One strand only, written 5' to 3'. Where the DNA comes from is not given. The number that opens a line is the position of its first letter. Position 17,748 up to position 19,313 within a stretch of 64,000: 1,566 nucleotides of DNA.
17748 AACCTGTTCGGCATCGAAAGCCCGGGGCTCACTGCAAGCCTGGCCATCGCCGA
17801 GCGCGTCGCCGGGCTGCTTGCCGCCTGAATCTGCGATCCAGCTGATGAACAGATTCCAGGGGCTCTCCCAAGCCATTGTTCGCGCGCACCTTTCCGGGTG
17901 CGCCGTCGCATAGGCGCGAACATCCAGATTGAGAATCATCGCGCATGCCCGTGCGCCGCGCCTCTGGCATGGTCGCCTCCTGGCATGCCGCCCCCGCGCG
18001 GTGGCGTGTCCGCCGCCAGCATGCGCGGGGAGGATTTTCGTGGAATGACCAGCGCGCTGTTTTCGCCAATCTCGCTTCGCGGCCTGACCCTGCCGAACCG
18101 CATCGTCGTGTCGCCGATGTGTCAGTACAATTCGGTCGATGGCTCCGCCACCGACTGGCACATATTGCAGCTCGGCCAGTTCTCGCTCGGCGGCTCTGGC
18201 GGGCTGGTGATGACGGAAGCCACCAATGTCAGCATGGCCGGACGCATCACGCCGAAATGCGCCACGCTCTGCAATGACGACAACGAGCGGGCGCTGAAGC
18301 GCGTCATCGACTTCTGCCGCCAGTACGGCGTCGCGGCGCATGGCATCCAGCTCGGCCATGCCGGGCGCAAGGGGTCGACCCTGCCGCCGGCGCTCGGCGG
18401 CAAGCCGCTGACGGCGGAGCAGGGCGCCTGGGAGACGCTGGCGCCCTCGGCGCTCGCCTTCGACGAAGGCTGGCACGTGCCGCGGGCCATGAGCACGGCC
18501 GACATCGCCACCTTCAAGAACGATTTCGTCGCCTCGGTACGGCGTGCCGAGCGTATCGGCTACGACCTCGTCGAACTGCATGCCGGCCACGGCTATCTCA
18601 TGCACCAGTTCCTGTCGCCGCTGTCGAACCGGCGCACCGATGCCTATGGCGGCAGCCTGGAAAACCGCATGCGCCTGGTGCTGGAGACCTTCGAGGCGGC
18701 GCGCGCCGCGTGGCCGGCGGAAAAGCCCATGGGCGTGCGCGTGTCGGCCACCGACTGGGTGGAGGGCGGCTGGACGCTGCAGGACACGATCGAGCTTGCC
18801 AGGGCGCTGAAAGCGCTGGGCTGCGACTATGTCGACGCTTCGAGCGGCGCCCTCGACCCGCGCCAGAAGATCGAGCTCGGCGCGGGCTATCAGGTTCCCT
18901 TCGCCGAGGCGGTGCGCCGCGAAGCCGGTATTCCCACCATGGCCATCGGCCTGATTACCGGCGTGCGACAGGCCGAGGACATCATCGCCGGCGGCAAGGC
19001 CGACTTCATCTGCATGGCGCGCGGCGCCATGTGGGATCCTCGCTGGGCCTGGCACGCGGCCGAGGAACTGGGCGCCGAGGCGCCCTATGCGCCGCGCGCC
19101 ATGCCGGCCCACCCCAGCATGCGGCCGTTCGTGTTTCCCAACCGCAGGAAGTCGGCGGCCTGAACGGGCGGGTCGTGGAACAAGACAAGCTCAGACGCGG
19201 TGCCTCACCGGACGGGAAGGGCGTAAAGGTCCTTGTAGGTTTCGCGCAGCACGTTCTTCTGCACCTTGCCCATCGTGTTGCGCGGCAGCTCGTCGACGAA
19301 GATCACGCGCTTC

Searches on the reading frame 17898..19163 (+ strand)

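Call 15: search_protein_families(library=pfam, proteins=[window:17898-19163:+], max_evalue=0.001)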
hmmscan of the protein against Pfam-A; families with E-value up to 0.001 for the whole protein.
window:17898-19163:+ (421 aa): 1 family
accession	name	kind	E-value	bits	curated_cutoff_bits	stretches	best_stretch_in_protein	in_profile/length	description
PF00724.26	Oxidored_FMN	-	5.2e-55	187.5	27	1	54-391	2-339/342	NADH:flavin oxidoreductase / NADH oxidase family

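Call 33: search_protein_families(library=ncbifam, proteins=[window:17898-19163:+], max_evalue=1e-10)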
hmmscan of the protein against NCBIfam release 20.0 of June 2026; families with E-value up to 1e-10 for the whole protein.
window:17898-19163:+ (421 aa): 8 families
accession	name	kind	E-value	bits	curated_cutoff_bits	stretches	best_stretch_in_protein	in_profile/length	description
NF006101.0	PRK08255.1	equivalog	2.3e-122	409.6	1078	1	44-399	389-742/768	bifunctional salicylyl-CoA 5-hydroxylase/oxidoreductase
NF010047.0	PRK13523.1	equivalog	6.1e-93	311.5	431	1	50-395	1-328/339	NADPH dehydrogenase NamA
TIGR03997.1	mycofact_OYE_2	equivalog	2.2e-57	194.9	793.15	1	54-389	2-329/645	mycofactocin system FadH/OYE family oxidoreductase 2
NF041087.1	bile_acid_BaiCD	equivalog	2.2e-54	184.7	825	1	53-389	3-330/642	bile acid Fe-S flavoenzyme BaiCD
NF007899.0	PRK10605.1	subfamily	1.4e-40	139.7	403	1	52-379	4-329/365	N-ethylmaleimide reductase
NF045599.1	bili_reduct_long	exception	1.1e-31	109.8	750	1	54-389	1-333/641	bilirubin reductase, long form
NF045592.1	bili_reduct_N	equivalog_domain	2.9e-30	105.6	425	1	54-390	2-333/363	bilirubin reductase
TIGR03996.1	mycofact_OYE_1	hypoth_equivalog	2.9e-18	65.7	627.9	1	56-383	4-318/633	mycofactocin system FadH/OYE family oxidoreductase 1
